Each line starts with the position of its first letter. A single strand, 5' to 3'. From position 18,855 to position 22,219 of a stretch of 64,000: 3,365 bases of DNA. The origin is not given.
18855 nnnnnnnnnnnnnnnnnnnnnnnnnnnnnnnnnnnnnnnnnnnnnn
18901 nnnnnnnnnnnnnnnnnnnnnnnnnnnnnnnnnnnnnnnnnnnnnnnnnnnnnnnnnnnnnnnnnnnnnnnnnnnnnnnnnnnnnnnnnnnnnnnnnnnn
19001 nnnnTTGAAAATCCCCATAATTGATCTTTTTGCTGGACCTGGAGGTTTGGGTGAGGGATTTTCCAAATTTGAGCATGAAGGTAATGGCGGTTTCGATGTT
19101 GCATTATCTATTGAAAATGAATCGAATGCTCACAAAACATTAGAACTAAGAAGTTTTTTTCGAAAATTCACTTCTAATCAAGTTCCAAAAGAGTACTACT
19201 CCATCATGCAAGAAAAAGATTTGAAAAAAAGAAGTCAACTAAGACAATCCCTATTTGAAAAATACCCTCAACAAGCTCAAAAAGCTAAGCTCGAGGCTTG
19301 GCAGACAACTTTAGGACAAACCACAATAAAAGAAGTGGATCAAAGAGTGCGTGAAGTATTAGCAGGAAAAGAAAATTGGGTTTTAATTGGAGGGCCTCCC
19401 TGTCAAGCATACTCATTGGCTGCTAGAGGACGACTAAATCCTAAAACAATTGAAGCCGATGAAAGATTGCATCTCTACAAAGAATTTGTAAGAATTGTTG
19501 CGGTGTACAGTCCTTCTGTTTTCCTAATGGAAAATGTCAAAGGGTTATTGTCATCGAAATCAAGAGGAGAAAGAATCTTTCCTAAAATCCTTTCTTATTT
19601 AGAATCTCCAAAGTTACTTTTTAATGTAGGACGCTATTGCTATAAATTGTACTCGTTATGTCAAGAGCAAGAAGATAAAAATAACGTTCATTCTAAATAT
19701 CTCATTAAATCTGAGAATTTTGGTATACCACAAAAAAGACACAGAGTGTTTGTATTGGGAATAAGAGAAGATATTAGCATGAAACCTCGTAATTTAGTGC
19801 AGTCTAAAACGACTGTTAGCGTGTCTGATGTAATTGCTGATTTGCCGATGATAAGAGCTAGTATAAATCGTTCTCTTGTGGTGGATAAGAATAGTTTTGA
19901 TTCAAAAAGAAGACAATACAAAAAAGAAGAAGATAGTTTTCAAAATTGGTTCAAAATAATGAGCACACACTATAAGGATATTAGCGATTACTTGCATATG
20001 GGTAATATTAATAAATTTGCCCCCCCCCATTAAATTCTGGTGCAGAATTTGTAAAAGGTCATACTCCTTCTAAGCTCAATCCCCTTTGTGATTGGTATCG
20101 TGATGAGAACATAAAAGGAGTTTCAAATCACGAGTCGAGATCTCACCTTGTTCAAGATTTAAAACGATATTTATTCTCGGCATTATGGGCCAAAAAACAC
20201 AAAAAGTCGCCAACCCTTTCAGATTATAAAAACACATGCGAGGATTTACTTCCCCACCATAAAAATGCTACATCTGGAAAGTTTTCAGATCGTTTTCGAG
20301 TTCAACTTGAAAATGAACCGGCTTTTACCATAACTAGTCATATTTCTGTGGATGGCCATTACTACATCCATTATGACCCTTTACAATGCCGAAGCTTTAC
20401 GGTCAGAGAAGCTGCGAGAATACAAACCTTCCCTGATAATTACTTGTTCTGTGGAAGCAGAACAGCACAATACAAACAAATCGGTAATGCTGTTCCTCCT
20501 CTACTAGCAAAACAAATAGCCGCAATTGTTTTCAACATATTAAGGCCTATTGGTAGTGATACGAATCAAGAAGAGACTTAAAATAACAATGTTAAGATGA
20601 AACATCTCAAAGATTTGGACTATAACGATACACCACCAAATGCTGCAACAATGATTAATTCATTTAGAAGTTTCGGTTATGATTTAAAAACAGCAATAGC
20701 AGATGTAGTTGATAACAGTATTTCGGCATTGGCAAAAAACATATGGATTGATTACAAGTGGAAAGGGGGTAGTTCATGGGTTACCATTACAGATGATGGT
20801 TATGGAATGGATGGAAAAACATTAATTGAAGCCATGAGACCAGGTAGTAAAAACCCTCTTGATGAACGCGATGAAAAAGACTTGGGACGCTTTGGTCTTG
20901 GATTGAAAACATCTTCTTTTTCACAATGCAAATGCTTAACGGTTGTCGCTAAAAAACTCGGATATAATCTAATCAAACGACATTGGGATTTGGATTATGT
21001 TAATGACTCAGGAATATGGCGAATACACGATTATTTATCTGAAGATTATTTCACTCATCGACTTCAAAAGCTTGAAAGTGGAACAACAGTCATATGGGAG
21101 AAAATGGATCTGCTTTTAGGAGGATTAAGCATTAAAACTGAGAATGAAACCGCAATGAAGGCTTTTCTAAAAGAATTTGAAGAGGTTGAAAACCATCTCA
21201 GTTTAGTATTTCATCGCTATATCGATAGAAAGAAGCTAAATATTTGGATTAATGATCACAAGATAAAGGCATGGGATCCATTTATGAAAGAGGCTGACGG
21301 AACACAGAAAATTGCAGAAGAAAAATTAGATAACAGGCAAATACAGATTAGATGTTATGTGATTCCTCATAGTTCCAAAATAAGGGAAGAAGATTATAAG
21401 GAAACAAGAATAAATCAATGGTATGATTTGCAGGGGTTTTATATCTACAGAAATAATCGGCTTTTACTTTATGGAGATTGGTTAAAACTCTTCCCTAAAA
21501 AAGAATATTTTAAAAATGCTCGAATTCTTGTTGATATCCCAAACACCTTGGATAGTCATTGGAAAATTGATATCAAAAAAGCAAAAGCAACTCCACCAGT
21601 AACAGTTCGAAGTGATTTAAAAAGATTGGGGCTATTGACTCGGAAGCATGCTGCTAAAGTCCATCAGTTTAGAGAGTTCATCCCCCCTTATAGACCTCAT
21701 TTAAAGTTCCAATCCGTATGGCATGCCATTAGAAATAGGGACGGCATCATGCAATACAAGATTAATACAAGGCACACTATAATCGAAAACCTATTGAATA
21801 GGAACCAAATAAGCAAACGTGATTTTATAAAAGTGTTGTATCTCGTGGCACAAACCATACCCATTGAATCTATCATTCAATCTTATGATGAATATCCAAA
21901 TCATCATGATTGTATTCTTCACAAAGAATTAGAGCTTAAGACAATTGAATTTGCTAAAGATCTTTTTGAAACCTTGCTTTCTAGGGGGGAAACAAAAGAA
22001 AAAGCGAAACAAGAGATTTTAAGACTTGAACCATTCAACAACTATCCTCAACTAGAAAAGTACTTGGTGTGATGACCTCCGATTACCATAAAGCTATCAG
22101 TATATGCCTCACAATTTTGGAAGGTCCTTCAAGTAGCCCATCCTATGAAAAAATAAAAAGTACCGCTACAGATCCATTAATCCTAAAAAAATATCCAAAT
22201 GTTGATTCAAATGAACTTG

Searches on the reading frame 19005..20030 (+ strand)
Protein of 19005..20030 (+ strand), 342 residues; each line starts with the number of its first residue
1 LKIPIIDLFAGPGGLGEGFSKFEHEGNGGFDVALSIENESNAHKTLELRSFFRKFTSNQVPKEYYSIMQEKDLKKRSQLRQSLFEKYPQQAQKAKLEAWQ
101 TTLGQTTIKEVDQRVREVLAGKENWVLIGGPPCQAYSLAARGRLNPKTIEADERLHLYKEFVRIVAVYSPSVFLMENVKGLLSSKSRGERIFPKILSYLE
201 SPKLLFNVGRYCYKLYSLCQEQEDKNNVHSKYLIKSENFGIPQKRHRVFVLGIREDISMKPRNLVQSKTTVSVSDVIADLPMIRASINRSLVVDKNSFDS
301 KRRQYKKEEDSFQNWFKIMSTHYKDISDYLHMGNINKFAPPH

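Call 48: search_protein_families(library=pfam, proteins=[window:19005-20030:+], max_evalue=0.001)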
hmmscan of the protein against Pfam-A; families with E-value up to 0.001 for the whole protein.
window:19005-20030:+ (342 aa): 1 family
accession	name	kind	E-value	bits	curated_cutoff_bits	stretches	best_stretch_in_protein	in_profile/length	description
PF00145.23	DNA_methylase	-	7e-31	108.3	22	1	97-309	36-213/324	C-5 cytosine-specific DNA methylase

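Call 57: search_protein_families(library=padloc, proteins=[window:19005-20030:+], max_evalue=0.001)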
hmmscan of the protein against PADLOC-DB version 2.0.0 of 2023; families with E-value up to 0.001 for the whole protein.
window:19005-20030:+ (342 aa): 55 families (the best 25 are shown)
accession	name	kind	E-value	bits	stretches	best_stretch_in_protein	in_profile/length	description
PDLC02649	DrmMII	-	4.9e-45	152.2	1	2-309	4-276/422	DrmMII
PDLC03234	MTase_II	-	1.8e-38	130.8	1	2-308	4-236/375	Type II methyltransferase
PDLC03378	MTase_II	-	4.8e-38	129.3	1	1-318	1-235/344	Type II methyltransferase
PDLC03232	MTase_II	-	2e-31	107.3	1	2-285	3-292/465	Type II methyltransferase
PDLC03326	MTase_II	-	7.8e-30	102.4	2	121-187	72-132/412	Type II methyltransferase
PDLC02656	DrmMII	-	2.3e-29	100.6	1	3-323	5-275/491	DrmMII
PDLC03272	MTase_II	-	1.1e-27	95.3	1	2-289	74-262/407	Type II methyltransferase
PDLC00033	DruM2|DruM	-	1.2e-26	91.9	1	122-293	90-232/368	DNA cytosine methylase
PDLC00026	DruM2|DruM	-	8.6e-26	89.3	1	4-280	6-194/336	DNA cytosine methylase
PDLC00030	DruM2|DruM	-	1.6e-23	81.5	2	99-201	59-155/380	DNA cytosine methylase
PDLC02650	DrmMII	-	4.4e-23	79.9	1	104-185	63-140/435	DrmMII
PDLC03225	MTase_II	-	4.7e-20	69.8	2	124-186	86-144/615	Type II methyltransferase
PDLC03307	MTase_II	-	7.1e-20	69.6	1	126-259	65-195/382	Type II methyltransferase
PDLC02648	DrmMII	-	2.2e-19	67.6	1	108-258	81-230/468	DrmMII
PDLC00027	DruM2|DruM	-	1.1e-18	65.7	2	115-185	63-128/361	DNA cytosine methylase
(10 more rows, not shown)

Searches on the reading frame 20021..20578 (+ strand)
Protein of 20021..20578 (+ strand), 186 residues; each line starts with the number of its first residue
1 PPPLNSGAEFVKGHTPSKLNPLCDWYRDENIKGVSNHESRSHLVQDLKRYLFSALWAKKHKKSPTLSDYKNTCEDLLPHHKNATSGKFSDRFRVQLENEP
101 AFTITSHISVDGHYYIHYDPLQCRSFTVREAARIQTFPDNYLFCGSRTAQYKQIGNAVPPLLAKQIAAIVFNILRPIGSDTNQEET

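Call 48: search_protein_families(library=pfam, proteins=[window:20021-20578:+], max_evalue=0.001)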
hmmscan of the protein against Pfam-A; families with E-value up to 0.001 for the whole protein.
seq(186 aa): 1 family
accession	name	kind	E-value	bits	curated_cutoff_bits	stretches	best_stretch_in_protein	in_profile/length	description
PF00145.23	DNA_methylase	-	8.7e-18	65.2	22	1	41-168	196-320/324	C-5 cytosine-specific DNA methylase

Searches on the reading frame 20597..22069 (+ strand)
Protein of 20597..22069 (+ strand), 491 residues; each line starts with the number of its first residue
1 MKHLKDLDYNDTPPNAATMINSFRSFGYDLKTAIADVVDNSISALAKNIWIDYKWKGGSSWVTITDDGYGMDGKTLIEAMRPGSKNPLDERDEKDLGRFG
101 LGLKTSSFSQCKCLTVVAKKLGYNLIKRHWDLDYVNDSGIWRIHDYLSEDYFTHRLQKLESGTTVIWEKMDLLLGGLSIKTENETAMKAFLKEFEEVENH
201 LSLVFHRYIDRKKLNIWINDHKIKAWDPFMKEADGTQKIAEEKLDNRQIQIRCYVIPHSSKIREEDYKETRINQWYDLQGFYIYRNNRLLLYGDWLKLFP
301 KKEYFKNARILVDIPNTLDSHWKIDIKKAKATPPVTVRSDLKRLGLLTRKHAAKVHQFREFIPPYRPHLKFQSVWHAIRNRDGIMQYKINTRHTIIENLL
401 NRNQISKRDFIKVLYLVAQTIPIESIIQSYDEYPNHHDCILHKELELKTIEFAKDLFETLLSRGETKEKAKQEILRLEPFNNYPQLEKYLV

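Call 48: search_protein_families(library=pfam, proteins=[window:20597-22069:+], max_evalue=0.001)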
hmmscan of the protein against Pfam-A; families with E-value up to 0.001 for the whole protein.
window:20597-22069:+ (491 aa): 2 families
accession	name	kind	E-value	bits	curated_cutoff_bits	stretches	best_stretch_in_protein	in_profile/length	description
PF13589.12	HATPase_c_3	-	5.1e-29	101.5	25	1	28-163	1-137/137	Histidine kinase-, DNA gyrase B-, and HSP90-like ATPase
PF02518.31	HATPase_c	-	5.9e-05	23.9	26.4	1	29-106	5-80/111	Histidine kinase-, DNA gyrase B-, and HSP90-like ATPase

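Call 57: search_protein_families(library=padloc, proteins=[window:20597-22069:+], max_evalue=0.001)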
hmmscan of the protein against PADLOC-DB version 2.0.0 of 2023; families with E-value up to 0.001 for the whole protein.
window:20597-22069:+ (491 aa): 3 families
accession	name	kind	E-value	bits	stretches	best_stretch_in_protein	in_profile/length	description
PDLC02204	MzaB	-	1.5e-88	295.5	1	11-487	6-488/500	-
PDLC03419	REase_II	-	2.7e-08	30.6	1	31-123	26-124/695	Type II restriction enzyme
PDLC04353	PDC-M04A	-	9.6e-05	19.8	0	145-220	145-227/232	-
